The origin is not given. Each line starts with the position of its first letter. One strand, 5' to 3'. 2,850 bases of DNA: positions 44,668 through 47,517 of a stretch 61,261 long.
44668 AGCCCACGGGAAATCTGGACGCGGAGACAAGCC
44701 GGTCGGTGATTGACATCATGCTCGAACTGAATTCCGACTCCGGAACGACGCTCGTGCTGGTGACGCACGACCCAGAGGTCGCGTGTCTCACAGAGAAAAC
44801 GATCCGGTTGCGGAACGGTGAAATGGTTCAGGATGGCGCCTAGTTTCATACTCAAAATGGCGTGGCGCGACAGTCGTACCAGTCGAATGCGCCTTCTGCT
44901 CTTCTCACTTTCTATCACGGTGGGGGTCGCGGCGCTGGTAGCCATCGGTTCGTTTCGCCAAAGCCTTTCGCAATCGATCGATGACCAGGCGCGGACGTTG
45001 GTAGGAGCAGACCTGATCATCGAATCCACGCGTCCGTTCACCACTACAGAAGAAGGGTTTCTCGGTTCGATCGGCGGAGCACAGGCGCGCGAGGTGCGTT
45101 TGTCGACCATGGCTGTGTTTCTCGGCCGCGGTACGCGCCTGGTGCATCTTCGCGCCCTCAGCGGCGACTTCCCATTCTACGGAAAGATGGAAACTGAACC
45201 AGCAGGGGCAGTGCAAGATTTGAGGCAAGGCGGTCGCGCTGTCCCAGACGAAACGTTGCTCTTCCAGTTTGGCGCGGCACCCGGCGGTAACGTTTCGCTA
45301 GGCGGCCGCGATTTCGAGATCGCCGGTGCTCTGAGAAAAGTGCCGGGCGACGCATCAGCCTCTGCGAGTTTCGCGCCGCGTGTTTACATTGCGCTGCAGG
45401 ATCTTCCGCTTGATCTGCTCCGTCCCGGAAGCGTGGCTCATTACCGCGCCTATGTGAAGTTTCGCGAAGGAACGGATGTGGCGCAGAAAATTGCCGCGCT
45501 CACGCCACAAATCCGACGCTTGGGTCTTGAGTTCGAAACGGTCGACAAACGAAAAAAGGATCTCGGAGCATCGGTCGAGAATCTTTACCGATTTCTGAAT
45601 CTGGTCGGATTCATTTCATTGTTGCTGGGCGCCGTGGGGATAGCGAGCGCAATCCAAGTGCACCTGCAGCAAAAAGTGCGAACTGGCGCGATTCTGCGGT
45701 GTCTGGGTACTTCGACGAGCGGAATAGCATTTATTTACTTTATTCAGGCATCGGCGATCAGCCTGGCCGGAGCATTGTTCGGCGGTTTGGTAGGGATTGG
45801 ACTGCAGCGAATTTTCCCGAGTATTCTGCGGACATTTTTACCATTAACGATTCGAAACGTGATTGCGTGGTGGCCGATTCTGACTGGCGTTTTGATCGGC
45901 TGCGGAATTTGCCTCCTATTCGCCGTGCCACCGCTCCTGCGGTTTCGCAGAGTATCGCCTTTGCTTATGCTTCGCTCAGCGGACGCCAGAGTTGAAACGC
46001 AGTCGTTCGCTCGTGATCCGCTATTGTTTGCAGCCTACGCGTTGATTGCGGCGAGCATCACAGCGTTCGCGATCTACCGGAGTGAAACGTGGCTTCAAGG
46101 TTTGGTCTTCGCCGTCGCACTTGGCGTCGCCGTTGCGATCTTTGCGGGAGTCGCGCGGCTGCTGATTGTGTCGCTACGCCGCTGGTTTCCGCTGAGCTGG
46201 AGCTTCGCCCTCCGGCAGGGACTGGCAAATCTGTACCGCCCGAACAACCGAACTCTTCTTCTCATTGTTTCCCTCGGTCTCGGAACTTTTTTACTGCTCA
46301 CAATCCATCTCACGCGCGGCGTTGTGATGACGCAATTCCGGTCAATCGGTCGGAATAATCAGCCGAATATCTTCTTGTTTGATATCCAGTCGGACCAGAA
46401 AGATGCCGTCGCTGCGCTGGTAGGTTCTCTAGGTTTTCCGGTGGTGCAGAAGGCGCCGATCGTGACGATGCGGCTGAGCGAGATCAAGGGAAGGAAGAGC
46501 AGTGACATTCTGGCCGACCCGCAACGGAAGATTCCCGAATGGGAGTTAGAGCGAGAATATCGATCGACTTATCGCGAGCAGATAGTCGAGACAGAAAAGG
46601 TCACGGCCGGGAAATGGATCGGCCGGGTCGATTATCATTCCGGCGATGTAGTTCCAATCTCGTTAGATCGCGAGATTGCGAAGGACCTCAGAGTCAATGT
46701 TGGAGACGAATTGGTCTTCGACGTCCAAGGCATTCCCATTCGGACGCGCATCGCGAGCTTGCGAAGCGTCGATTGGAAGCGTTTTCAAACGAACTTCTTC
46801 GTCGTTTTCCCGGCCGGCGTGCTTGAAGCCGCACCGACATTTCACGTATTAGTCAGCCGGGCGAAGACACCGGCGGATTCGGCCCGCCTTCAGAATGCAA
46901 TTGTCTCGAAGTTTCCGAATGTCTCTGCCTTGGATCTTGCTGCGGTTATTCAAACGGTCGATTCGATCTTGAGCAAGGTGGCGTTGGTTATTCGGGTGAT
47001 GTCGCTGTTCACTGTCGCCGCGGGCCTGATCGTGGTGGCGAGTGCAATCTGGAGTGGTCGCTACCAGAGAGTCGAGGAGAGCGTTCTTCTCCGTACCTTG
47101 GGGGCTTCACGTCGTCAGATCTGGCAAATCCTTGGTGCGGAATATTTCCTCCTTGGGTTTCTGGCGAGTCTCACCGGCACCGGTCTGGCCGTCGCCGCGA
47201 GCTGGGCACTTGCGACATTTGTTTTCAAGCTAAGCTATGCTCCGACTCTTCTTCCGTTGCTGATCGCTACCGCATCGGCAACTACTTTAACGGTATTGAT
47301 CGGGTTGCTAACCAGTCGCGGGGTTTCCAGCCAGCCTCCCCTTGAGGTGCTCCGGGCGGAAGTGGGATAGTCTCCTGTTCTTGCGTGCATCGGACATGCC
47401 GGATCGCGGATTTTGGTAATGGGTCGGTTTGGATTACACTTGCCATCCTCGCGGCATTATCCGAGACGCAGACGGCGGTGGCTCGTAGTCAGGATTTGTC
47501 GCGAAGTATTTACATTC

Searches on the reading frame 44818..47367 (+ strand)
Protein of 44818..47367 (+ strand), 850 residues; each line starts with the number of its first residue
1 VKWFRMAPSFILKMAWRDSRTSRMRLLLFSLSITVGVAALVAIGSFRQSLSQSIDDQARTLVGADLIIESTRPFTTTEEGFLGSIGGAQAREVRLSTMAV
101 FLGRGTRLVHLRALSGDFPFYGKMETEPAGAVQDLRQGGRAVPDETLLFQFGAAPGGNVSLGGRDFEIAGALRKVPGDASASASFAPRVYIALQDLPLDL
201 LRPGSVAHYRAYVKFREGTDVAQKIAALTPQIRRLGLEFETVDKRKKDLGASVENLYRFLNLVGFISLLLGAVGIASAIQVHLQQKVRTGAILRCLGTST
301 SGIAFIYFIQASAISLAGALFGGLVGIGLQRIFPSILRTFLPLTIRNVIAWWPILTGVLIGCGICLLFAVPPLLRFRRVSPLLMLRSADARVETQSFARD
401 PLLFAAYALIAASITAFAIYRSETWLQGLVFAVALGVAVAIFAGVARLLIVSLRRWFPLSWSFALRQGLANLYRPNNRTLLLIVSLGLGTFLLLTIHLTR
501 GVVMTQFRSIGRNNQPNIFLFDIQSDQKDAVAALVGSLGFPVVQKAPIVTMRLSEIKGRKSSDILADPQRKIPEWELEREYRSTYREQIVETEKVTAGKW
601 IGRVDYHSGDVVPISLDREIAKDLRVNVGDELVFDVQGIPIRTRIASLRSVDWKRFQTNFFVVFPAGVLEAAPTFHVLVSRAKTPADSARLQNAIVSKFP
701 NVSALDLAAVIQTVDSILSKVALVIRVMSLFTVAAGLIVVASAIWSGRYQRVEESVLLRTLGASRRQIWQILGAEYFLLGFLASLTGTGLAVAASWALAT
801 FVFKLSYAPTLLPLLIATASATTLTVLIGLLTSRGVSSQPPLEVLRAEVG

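Call 67: search_protein_families(library=pfam, proteins=[window:44818-47367:+], max_evalue=0.00001)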
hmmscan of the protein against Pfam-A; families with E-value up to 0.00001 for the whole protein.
window:44818-47367:+ (850 aa): 2 families
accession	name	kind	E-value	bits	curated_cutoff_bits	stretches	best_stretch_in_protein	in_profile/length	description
PF02687.27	FtsX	-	6.6e-27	94.4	25.5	2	262-381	2-120/120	FtsX-like permease C-terminal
PF12704.14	MacB_PCD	-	2.7e-11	44.6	27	1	27-229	2-205/207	MacB-like periplasmic core domain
